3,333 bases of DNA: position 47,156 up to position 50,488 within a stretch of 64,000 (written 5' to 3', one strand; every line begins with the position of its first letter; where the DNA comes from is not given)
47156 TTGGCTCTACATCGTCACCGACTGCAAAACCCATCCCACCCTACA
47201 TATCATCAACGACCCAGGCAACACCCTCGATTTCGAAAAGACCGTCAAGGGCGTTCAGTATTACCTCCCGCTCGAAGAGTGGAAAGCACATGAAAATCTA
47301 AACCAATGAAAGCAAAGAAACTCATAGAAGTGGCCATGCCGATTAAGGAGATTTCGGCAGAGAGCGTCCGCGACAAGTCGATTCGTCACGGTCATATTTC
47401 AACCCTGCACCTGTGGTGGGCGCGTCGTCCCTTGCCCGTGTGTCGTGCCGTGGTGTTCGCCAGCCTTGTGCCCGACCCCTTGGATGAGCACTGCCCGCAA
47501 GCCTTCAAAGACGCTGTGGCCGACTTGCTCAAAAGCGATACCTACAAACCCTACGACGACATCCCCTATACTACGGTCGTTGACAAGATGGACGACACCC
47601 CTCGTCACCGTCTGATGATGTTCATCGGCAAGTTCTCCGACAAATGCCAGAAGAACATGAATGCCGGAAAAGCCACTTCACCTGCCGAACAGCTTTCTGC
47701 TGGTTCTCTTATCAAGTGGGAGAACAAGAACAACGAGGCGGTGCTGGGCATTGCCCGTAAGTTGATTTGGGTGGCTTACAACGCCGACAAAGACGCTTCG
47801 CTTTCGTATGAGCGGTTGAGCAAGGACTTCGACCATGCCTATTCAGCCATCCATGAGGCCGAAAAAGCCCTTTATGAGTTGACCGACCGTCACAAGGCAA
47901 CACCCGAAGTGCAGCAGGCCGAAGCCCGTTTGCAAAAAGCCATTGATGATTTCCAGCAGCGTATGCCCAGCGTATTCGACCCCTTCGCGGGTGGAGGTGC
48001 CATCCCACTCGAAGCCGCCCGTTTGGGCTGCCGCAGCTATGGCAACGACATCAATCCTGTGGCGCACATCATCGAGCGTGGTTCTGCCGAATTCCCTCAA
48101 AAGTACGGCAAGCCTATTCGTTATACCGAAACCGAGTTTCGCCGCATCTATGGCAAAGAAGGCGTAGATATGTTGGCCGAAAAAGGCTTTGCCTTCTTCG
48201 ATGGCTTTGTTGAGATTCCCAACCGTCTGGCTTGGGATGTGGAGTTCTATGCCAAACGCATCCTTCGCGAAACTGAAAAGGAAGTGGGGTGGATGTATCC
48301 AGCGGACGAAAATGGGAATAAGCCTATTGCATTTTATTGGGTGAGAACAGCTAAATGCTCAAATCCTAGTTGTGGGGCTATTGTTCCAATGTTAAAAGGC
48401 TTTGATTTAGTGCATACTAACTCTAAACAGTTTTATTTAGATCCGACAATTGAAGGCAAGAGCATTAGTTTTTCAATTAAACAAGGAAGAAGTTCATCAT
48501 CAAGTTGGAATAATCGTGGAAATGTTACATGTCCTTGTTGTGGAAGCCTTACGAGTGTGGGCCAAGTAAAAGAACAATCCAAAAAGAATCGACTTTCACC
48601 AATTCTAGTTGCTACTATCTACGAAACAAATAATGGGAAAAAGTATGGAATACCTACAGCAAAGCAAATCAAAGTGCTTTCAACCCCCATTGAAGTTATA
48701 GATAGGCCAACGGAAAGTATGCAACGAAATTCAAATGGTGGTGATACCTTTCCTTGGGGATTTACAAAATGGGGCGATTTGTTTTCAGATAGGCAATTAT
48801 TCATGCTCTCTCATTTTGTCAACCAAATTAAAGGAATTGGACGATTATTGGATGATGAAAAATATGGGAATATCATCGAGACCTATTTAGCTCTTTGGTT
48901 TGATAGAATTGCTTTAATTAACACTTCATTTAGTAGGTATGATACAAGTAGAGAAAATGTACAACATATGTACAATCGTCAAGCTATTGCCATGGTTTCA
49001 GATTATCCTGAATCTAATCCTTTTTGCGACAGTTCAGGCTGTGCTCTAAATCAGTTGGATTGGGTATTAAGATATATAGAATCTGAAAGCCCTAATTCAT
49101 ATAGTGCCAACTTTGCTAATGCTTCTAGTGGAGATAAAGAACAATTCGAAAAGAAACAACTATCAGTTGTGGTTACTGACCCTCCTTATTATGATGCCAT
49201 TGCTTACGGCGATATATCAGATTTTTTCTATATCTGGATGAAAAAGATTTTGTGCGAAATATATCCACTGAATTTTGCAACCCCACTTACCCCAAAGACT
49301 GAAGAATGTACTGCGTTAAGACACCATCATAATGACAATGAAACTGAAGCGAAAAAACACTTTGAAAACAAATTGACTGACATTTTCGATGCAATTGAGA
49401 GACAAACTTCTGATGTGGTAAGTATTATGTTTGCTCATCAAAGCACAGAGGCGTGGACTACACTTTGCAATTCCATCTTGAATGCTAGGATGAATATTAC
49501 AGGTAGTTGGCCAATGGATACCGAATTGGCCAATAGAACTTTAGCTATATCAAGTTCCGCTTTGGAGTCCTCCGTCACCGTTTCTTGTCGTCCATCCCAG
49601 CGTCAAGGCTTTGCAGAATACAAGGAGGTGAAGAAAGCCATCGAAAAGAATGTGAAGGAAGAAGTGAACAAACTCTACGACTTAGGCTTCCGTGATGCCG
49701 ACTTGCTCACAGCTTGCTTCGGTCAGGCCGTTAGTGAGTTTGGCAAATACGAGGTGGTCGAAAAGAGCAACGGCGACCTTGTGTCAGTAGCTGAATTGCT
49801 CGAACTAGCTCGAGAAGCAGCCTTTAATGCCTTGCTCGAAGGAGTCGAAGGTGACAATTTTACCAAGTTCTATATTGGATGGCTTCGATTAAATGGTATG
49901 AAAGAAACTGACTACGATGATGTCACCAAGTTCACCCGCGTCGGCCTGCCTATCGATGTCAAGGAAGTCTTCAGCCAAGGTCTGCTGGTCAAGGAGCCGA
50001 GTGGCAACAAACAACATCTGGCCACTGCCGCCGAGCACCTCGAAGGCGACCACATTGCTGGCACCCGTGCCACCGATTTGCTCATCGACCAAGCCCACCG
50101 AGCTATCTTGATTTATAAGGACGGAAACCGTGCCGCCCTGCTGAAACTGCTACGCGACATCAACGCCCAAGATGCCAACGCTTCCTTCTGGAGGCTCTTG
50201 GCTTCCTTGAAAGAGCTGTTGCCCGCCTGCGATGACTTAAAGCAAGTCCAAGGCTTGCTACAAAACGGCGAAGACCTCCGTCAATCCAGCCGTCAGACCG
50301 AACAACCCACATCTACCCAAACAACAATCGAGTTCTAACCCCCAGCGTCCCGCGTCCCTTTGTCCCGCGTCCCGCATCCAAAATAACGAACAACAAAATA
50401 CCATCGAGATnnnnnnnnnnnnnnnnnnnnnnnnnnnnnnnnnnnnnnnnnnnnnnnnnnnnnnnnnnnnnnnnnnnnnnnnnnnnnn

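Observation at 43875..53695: Three-gene SNF2-DUF3883 helicase / DUF1156 methyltransferase / HEPN-DUF499 ATPase operon: a predicted but mechanistically uncharacterised R-M-like defence system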

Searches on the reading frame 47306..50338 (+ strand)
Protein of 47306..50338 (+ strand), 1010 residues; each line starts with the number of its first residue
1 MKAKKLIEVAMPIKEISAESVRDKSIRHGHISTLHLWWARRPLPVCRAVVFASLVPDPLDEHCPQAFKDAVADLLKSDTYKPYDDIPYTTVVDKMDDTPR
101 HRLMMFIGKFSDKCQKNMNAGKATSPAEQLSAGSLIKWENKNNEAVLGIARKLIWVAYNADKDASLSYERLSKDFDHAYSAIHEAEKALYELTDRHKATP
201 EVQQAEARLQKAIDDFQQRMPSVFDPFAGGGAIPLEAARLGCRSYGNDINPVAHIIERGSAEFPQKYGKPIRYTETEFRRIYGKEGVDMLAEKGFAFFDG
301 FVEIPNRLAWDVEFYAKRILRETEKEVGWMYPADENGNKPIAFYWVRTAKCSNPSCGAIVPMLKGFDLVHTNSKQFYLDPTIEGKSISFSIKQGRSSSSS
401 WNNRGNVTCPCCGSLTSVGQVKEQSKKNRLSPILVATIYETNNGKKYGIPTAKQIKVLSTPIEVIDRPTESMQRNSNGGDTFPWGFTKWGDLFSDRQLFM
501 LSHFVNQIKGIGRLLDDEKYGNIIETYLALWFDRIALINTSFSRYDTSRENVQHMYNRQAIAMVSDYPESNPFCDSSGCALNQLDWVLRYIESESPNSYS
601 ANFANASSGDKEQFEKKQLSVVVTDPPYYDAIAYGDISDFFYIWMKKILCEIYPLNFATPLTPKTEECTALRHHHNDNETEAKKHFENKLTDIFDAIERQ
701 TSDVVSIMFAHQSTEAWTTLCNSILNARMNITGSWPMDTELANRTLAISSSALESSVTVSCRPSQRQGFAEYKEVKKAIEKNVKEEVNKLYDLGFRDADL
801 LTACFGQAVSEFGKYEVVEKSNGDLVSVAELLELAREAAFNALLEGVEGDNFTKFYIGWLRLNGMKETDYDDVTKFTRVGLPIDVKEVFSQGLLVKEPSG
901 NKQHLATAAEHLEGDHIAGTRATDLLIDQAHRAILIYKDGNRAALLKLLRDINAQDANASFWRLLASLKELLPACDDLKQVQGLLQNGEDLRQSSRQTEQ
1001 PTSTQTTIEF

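Call 3: search_protein_families(library=pfam, proteins=[window:47306-50338:+], max_evalue=0.01)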
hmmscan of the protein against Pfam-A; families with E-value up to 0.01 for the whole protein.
window:47306-50338:+ (1010 aa): 4 families
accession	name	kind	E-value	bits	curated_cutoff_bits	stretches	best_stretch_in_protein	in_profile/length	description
PF06634.17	DUF1156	-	5.6e-23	81.3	24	1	10-60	1-52/73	Protein of unknown function (DUF1156)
PF01170.24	UPF0020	-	0.00014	22.1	22.3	0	222-245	31-54/197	RMKL-like, methyltransferase domain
PF01555.25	N6_N4_Mtase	-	0.00057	20.3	26.7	0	166-251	128-213/221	DNA methylase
PF02086.21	MethyltransfD12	-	0.002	18.3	22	0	212-251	8-52/253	D12 class N6 adenine-specific DNA methyltransferase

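Call 4: search_protein_families(library=padloc, proteins=[window:47306-50338:+], max_evalue=0.001)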
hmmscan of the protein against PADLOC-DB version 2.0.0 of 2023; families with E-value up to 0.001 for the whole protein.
window:47306-50338:+ (1010 aa): 15 families
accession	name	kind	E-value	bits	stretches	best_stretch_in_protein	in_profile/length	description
PDLC00661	HmaB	-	8.4e-131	435.6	2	212-892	129-858/973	DNA-adenine methylase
PDLC00660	HmaB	-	6.5e-130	432.7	2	201-994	122-952/967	DNA-adenine methylase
PDLC02189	DUF1156_MTase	-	1.5e-37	127.3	2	485-794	438-709/944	-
PDLC03352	MTase_II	-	1.4e-31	107.2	3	466-652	392-599/1023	Type II methyltransferase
PDLC03233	MTase_II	-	7.5e-31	105.4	1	334-766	204-646/731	Type II methyltransferase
PDLC03314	MTase_II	-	1.1e-22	77.9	2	558-795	497-710/944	Type II methyltransferase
PDLC02541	PglX|PglXI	-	6.3e-09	32.5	1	315-646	219-521/919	PglXI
PDLC03322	MTase_II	-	1.3e-08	32.2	1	211-257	56-102/446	Type II methyltransferase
PDLC03325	MTase_II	-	1.8e-07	28.2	1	221-259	93-131/426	Type II methyltransferase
PDLC03319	MTase_II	-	2.4e-06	24.7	0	208-257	12-61/503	Type II methyltransferase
PDLC03224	MTase_II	-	9.4e-06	22.8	1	211-258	84-132/481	Type II methyltransferase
PDLC03239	MTase_II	-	9.8e-06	22.5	0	212-258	83-131/442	Type II methyltransferase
PDLC03367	MTase_II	-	3.6e-05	20.3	1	223-264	45-86/633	Type II methyltransferase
PDLC03351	MTase_II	-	0.00028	18.2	0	214-254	141-179/348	Type II methyltransferase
PDLC03353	MTase_II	-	0.00076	17.1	0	612-653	21-67/260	Type II methyltransferase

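Call 37: search_solved_structures(query=window:47306-50338:+, max_evalue=0.01)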
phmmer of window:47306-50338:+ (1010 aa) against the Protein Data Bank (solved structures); distinct sequences matched with E-value up to 0.01: 1.
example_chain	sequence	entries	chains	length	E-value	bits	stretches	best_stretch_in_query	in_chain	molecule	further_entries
5e71_A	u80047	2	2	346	0.0026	18.9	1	207-252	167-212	N2, N2-dimethylguanosine tRNA methyltransferase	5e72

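Call 49: search_protein_families(library=ncbifam, proteins=[window:47306-50338:+], max_evalue=0.001)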
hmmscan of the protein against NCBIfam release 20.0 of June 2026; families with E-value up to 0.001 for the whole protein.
window:47306-50338:+ (1010 aa): 1 family
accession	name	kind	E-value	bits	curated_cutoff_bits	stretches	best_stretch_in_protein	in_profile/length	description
NF042963.1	DUF1156_antiphage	equivalog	4e-52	177.5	1000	2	485-822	459-771/960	anti-phage-associated DUF1156 domain-containing protein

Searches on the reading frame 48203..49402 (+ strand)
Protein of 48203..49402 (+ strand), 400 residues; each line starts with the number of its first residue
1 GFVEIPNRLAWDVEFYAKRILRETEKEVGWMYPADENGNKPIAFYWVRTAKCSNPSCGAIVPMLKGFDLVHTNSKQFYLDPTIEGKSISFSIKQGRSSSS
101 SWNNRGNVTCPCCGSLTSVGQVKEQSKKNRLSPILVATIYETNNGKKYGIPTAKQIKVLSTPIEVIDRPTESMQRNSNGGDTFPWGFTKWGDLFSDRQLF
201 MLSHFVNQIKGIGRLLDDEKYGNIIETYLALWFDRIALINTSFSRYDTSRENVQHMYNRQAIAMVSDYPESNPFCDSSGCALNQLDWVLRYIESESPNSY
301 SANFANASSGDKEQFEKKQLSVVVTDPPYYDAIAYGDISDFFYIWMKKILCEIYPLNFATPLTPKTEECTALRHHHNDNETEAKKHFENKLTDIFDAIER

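Call 51: find_homologous_proteins(query=window:48203-49402:+, max_evalue=0.00001)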
Query window:48203-49402:+ (400 aa): 415 proteins with E <= 0.00001 among 2221 candidates; the best 120 are listed.
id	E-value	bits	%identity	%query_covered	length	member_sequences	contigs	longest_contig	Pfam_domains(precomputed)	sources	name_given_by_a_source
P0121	4.4e-226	768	93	88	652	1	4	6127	PF06634.18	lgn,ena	-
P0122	8.8e-161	553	62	94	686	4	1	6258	-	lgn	-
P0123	1.5e-152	526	61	94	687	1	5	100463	-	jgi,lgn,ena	-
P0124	2.5e-152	526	61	94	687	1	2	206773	-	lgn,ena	-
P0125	2.8e-150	519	60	94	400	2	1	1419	-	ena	-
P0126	1.7e-146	506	57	97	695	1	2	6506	-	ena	-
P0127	2.2e-144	499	57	94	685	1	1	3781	-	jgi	-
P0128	1.3e-143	497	93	57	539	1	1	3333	-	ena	-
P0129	2.3e-143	496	56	98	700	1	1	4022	-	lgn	-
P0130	6.2e-143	495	57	97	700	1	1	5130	-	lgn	-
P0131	2.0e-142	493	56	97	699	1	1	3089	PF06634.18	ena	-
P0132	1.1e-141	491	56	96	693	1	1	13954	PF06634.18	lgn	-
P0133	5.6e-141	488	55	98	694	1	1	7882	PF06634.18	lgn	-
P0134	1.7e-140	487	58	94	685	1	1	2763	-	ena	-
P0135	2.3e-139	483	56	96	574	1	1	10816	-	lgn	-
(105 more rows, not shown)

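Call 52: find_encoding_contigs(protein=P0123, flank=8000, max_places=2)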
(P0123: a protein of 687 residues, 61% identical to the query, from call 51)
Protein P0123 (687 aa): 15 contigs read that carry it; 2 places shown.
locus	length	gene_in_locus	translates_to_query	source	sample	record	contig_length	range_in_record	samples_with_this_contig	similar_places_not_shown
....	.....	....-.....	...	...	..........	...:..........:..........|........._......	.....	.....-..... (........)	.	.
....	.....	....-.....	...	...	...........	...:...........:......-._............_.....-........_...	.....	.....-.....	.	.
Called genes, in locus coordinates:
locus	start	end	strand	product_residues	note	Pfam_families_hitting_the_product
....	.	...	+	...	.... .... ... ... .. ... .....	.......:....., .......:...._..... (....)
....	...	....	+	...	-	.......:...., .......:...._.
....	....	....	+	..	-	-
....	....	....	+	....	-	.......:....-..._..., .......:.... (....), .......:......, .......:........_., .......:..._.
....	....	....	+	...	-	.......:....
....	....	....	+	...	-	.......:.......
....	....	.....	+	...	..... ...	-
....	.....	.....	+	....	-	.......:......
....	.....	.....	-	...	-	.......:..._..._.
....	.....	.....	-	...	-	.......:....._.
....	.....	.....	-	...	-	-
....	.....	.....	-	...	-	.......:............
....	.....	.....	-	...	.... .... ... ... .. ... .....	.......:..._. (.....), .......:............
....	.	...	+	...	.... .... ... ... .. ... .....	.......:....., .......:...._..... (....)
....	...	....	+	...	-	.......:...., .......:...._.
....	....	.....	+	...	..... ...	-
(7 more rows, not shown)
